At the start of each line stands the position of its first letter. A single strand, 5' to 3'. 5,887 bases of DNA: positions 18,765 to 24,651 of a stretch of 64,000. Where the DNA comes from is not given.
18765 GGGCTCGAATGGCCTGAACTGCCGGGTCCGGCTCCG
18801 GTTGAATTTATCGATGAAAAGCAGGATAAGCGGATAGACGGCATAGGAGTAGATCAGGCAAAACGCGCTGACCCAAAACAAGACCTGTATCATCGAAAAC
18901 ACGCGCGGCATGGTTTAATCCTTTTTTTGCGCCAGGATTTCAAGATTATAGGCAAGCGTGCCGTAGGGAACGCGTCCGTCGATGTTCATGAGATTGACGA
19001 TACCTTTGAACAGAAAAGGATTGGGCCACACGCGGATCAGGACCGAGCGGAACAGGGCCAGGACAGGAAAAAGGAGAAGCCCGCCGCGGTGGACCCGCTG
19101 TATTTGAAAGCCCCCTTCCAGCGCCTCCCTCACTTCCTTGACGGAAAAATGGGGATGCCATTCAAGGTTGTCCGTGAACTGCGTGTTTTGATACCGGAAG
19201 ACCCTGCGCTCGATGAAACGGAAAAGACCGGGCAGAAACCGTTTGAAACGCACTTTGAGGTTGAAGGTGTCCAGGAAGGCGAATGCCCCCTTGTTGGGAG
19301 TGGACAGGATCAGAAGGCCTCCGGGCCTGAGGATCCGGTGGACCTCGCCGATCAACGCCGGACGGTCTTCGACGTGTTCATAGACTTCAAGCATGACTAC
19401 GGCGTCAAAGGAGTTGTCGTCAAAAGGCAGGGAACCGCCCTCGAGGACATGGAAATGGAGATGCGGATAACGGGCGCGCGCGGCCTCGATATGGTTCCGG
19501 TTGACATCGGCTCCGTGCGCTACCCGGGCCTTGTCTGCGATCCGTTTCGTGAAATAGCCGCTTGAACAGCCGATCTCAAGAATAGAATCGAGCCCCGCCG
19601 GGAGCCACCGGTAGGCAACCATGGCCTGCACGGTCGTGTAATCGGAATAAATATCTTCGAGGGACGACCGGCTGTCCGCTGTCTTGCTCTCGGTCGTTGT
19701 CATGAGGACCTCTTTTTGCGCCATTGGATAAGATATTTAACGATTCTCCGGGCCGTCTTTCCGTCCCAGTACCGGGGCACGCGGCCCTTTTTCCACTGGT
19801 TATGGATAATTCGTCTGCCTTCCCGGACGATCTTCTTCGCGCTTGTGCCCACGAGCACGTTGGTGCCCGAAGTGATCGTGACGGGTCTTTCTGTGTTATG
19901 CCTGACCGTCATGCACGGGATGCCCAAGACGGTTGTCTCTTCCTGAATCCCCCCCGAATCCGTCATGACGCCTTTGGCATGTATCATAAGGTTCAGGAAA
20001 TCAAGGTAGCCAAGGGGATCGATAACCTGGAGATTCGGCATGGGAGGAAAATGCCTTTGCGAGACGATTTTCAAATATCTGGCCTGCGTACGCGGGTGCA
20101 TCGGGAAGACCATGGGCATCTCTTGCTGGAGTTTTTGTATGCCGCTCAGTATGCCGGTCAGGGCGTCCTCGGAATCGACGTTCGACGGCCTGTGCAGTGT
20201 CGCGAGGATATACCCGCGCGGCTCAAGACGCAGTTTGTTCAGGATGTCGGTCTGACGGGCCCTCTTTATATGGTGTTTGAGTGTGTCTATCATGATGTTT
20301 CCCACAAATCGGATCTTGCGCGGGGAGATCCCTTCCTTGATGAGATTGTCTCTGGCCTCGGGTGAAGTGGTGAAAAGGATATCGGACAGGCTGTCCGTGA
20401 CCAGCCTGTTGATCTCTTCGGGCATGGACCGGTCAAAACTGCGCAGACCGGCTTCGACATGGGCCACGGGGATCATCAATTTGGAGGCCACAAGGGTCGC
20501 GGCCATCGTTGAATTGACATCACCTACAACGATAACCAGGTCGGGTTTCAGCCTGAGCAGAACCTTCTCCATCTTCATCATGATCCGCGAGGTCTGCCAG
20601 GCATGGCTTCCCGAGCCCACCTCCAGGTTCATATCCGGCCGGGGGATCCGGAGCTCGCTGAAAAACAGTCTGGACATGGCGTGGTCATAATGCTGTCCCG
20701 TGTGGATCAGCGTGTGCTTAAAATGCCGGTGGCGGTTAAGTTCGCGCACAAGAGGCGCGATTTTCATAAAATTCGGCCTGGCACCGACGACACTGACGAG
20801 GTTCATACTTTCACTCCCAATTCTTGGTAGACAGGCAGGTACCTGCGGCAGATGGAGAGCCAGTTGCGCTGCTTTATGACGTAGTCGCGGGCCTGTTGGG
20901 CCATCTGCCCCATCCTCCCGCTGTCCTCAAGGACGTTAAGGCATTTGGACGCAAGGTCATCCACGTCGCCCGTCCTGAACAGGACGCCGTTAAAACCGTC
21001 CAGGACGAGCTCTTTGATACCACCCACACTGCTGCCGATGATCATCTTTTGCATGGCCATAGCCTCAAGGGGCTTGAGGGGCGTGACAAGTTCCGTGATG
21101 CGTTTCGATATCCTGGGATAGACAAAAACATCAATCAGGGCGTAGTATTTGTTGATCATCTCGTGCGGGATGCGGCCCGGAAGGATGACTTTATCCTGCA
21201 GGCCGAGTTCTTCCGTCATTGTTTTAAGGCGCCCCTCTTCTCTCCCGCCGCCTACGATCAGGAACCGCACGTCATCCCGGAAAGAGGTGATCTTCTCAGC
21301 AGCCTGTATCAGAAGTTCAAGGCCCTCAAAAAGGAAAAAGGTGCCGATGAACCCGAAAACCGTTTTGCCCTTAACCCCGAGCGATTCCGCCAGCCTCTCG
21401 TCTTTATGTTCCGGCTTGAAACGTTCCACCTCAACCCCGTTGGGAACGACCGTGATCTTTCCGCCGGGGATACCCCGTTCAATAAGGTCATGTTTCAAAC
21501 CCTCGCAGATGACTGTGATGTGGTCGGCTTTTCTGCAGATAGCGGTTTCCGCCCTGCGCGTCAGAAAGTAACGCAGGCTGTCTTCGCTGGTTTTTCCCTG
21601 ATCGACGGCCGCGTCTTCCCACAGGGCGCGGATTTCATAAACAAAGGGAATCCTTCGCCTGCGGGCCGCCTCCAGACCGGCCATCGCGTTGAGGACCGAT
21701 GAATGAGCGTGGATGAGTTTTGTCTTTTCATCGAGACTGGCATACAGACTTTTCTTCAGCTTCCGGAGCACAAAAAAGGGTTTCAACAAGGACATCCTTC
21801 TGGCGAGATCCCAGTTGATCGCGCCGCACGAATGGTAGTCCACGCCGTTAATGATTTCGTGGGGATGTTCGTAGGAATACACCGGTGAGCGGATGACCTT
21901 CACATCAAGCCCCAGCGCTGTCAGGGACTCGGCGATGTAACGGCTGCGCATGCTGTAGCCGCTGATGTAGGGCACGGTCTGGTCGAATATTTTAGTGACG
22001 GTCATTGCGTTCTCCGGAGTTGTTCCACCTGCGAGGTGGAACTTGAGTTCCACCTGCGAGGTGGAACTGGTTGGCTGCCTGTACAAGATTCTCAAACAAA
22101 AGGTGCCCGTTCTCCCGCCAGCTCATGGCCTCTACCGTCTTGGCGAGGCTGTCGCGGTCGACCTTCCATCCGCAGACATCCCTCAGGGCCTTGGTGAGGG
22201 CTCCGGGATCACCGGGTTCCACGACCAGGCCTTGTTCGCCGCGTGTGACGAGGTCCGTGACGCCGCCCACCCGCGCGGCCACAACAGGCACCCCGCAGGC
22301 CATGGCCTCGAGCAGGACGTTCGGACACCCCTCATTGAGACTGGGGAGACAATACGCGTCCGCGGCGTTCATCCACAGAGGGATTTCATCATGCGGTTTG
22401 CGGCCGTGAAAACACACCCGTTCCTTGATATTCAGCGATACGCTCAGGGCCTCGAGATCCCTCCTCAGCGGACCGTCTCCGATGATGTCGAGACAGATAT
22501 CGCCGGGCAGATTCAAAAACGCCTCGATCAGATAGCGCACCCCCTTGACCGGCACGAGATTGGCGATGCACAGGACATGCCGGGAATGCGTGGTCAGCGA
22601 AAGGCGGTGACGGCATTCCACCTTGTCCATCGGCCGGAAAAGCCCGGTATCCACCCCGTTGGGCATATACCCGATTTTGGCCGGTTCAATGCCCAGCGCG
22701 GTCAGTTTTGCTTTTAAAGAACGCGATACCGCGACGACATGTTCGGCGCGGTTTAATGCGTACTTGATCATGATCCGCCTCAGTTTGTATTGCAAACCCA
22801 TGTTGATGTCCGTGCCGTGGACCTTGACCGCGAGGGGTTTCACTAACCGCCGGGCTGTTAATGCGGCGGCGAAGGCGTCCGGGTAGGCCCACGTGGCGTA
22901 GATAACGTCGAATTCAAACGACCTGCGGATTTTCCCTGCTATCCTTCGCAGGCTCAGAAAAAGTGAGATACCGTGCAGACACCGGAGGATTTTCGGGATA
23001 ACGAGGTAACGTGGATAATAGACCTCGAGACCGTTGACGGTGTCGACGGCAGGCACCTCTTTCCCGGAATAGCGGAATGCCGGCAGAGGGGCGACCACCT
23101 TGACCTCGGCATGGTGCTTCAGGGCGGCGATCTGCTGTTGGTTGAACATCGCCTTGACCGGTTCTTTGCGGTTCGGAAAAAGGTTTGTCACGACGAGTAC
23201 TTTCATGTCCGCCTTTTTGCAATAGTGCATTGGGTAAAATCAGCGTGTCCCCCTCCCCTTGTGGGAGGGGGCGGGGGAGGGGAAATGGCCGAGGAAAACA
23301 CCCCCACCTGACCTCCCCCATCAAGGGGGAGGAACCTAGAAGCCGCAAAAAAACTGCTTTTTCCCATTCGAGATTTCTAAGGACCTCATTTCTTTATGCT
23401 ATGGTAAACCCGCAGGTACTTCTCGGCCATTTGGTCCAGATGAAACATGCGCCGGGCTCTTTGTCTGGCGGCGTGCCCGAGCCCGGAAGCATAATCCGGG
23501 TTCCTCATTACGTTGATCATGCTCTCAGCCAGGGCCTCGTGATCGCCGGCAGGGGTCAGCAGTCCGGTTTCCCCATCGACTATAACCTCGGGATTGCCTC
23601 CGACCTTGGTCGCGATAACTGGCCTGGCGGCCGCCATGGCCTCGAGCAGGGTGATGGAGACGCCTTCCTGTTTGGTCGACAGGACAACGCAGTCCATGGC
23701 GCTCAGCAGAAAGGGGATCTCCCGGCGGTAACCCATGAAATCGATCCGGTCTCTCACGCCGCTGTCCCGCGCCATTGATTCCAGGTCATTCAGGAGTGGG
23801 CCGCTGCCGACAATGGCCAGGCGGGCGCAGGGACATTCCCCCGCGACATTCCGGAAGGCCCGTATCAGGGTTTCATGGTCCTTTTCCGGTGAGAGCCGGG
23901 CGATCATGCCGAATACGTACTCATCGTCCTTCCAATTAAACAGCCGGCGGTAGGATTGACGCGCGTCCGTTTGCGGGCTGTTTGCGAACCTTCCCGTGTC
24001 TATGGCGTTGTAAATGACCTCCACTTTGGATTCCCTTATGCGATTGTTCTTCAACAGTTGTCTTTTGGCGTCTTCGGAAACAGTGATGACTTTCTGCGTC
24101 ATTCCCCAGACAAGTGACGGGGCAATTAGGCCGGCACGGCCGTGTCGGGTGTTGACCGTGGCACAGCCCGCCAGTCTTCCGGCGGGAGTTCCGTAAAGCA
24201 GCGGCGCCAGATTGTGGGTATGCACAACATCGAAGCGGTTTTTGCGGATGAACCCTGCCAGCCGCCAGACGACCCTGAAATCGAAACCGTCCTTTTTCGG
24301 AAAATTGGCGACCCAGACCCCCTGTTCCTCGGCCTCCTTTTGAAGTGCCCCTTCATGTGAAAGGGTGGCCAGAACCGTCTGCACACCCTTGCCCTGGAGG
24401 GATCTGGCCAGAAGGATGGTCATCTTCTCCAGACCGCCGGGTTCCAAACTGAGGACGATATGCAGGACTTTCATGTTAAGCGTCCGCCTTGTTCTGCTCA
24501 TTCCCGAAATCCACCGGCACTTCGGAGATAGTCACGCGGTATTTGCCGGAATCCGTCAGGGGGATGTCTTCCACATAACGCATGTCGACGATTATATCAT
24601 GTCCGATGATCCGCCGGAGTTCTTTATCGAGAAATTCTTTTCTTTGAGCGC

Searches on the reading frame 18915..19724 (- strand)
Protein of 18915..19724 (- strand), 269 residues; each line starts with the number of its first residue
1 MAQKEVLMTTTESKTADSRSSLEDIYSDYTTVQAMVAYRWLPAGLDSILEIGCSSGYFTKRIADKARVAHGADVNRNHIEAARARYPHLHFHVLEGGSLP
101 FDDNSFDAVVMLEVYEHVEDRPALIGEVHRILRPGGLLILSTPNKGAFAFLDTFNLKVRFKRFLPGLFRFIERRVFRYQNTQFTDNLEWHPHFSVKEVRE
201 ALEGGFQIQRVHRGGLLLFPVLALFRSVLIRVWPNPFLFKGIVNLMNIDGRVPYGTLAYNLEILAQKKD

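Call 16: search_protein_families(library=pfam, proteins=[window:18915-19724:-], max_evalue=0.001)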
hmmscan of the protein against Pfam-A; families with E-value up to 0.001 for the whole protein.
window:18915-19724:- (269 aa): 10 families
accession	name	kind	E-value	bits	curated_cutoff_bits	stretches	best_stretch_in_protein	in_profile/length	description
PF08241.18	Methyltransf_11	-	3.4e-21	76.1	21.2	1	49-140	1-95/95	Methyltransferase domain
PF13649.12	Methyltransf_25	-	2.2e-18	67.1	27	1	48-136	1-97/97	Methyltransferase domain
PF13489.12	Methyltransf_23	-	3.8e-16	59.7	27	1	46-171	24-124/164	Methyltransferase domain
PF08242.18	Methyltransf_12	-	3.1e-15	57.1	30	1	49-138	1-98/98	Methyltransferase domain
PF13847.12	Methyltransf_31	-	2.1e-13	50.6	27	1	47-144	6-113/145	Methyltransferase domain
PF01209.24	Ubie_methyltran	-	4.7e-07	29.8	20.1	1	47-180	50-190/233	ubiE/COQ5 methyltransferase family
PF05401.17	NodS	-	5.4e-05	23.6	24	1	44-143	43-147/201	Nodulation protein S (NodS)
PF03141.22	Methyltransf_29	-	0.00011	21.4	23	1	33-144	106-221/506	Putative S-adenosyl-L-methionine-dependent methyltransferase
PF07021.18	MetW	-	0.00012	22.2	21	1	38-148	8-115/193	Methionine biosynthesis protein MetW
PF02353.26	CMAS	-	0.00034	20.4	27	1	46-176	64-190/273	Mycolic acid cyclopropane synthetase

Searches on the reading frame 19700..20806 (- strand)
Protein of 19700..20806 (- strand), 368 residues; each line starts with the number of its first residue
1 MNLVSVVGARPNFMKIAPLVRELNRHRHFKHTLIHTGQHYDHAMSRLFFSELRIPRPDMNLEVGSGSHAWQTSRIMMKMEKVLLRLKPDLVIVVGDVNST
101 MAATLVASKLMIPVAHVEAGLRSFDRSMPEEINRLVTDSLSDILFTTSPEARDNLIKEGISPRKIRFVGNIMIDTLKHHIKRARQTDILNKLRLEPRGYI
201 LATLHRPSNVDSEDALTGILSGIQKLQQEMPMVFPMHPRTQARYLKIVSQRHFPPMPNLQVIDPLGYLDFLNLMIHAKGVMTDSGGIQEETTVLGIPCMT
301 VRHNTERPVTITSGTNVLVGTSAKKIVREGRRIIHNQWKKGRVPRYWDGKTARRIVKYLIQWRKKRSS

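Call 16: search_protein_families(library=pfam, proteins=[window:19700-20806:-], max_evalue=0.001)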
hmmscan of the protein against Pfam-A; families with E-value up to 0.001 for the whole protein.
window:19700-20806:- (368 aa): 3 families
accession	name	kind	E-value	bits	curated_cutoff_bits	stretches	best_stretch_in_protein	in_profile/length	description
PF02350.25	Epimerase_2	-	6.9e-113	377.5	30.6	1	21-359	1-346/347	UDP-N-acetylglucosamine 2-epimerase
PF13579.12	Glyco_trans_4_4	-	1.2e-05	26.1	29.7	1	19-170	10-157/158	Glycosyl transferase 4-like domain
PF13439.12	Glyco_transf_4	-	0.00048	20.6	28.5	0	70-170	55-164/170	Glycosyltransferase Family 4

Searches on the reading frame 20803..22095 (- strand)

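Call 16: search_protein_families(library=pfam, proteins=[window:20803-22095:-], max_evalue=0.001)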
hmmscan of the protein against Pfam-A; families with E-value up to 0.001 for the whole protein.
window:20803-22095:- (430 aa): 5 families
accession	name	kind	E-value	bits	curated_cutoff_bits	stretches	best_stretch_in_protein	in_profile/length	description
PF00534.26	Glycos_transf_1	-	2.1e-31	109.2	26.4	1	239-403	9-170/172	Glycosyl transferases group 1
PF13692.12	Glyco_trans_1_4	-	1.5e-29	103.5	27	1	245-391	2-142/142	Glycosyl transferases group 1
PF13579.12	Glyco_trans_4_4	-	9.5e-23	81.7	29.7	1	46-220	2-158/158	Glycosyl transferase 4-like domain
PF13439.12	Glyco_transf_4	-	2.9e-21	76.6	28.5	1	51-225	8-170/170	Glycosyltransferase Family 4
PF13524.12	Glyco_trans_1_2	-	8.9e-05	22.9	25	1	265-412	8-135/144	Glycosyl transferase-like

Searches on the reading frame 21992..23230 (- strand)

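Call 16: search_protein_families(library=pfam, proteins=[window:21992-23230:-], max_evalue=0.001)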
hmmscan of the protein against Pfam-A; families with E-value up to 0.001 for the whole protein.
window:21992-23230:- (412 aa): 7 families
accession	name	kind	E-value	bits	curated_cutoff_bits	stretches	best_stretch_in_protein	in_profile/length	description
PF00534.26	Glycos_transf_1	-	1.9e-35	122.4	26.4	1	215-352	14-155/172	Glycosyl transferases group 1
PF13692.12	Glyco_trans_1_4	-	6.3e-35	120.9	27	1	217-352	2-139/142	Glycosyl transferases group 1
PF13439.12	Glyco_transf_4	-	4.8e-19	69.4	28.5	1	41-195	20-168/170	Glycosyltransferase Family 4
PF13579.12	Glyco_trans_4_4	-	1e-15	58.8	29.7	1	35-192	12-158/158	Glycosyl transferase 4-like domain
PF13477.12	Glyco_trans_4_2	-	3.6e-06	27.6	23.4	1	92-168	61-138/139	Glycosyl transferase 4-like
PF20706.3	GT4-conflict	-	7.9e-05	22.2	26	1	159-331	144-323/385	Family 4 Glycosyltransferase in conflict systems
PF13524.12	Glyco_trans_1_2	-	9.7e-05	22.8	25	1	271-351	28-110/144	Glycosyl transferase-like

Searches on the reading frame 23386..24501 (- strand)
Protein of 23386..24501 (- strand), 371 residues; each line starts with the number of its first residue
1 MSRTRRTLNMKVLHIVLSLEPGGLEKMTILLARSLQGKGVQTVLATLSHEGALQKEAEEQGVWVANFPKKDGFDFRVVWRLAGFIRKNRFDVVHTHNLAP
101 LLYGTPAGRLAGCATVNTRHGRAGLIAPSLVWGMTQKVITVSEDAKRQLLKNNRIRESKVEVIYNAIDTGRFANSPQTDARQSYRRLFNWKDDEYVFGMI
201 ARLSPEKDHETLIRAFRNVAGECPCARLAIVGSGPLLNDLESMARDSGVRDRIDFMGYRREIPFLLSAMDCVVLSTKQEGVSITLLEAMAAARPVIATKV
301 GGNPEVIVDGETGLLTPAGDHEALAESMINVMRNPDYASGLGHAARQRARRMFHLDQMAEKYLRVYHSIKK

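Call 16: search_protein_families(library=pfam, proteins=[window:23386-24501:-], max_evalue=0.001)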
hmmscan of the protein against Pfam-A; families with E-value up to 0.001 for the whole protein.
window:23386-24501:- (371 aa): 6 families
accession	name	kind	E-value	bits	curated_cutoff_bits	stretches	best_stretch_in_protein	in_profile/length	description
PF00534.26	Glycos_transf_1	-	2.2e-37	128.6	26.4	1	183-348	4-172/172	Glycosyl transferases group 1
PF13692.12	Glyco_trans_1_4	-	5.2e-35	121.2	27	1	195-334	2-142/142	Glycosyl transferases group 1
PF13439.12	Glyco_transf_4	-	2.9e-26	92.9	28.5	1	21-171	1-170/170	Glycosyltransferase Family 4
PF13579.12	Glyco_trans_4_4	-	2e-13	51.4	29.7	1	22-165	1-157/158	Glycosyl transferase 4-like domain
PF13524.12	Glyco_trans_1_2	-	1e-05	26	25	1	261-363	39-143/144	Glycosyl transferase-like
PF13477.12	Glyco_trans_4_2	-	7e-05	23.4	23.4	1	28-121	13-108/139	Glycosyl transferase 4-like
